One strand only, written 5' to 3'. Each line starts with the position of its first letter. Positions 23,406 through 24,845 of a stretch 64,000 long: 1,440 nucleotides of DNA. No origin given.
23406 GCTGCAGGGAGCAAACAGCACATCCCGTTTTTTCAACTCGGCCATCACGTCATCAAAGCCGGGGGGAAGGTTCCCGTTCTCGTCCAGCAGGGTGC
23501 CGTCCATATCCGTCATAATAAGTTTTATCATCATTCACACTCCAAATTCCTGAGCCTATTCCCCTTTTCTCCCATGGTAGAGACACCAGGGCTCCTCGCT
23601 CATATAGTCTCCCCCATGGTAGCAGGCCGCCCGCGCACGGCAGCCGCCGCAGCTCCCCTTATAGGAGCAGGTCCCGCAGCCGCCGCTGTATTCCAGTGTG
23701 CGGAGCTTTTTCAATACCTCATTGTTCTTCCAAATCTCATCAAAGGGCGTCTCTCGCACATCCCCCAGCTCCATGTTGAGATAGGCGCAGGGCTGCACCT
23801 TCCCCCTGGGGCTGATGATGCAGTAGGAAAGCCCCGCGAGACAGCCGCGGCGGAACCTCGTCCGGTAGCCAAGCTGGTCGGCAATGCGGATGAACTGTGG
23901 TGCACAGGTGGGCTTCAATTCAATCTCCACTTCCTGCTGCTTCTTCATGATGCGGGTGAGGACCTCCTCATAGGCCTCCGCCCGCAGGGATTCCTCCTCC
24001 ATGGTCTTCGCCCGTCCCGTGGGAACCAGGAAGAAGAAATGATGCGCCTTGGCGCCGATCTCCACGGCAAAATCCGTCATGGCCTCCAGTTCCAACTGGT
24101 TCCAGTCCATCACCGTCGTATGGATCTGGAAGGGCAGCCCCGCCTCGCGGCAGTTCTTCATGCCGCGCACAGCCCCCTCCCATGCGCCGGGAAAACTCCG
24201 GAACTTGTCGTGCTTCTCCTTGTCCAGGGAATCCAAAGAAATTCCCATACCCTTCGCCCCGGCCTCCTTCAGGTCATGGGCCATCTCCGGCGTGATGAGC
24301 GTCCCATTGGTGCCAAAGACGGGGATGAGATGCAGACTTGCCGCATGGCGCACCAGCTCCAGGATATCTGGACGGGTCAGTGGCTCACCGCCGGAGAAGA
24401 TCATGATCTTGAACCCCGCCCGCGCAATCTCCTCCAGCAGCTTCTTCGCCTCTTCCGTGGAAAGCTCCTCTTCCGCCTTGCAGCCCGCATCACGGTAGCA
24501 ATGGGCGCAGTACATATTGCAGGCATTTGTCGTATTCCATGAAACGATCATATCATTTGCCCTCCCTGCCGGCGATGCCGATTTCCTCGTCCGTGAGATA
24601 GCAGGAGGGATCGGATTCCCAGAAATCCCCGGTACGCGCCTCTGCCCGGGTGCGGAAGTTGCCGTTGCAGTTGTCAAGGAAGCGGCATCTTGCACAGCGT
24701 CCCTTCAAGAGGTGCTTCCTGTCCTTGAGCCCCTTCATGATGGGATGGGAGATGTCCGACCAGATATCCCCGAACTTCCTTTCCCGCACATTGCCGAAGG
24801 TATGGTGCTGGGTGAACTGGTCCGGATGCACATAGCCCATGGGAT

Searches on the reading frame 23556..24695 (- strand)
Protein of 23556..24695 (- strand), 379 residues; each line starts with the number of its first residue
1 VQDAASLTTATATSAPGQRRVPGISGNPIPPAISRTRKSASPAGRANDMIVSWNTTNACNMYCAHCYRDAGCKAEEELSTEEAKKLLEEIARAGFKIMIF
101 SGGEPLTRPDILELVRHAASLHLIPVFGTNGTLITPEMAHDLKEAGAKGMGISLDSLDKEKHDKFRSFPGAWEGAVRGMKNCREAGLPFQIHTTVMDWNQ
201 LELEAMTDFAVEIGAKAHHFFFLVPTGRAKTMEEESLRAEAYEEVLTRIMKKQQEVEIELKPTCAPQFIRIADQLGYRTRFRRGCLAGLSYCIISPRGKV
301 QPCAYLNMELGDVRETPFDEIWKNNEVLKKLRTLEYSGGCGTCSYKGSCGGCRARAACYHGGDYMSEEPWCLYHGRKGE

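Call 13: search_protein_families(library=pfam, proteins=[window:23556-24695:-], max_evalue=0.00001)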
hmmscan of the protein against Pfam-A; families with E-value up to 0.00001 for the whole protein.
window:23556-24695:- (379 aa): 2 families
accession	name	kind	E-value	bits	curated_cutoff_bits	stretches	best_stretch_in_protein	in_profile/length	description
PF04055.27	Radical_SAM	-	1.4e-30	107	29.5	1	54-209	2-165/166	Radical SAM superfamily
PF13186.11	SPASM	-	2.7e-09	37.6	21.5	1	285-343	1-66/67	Iron-sulfur cluster-binding domain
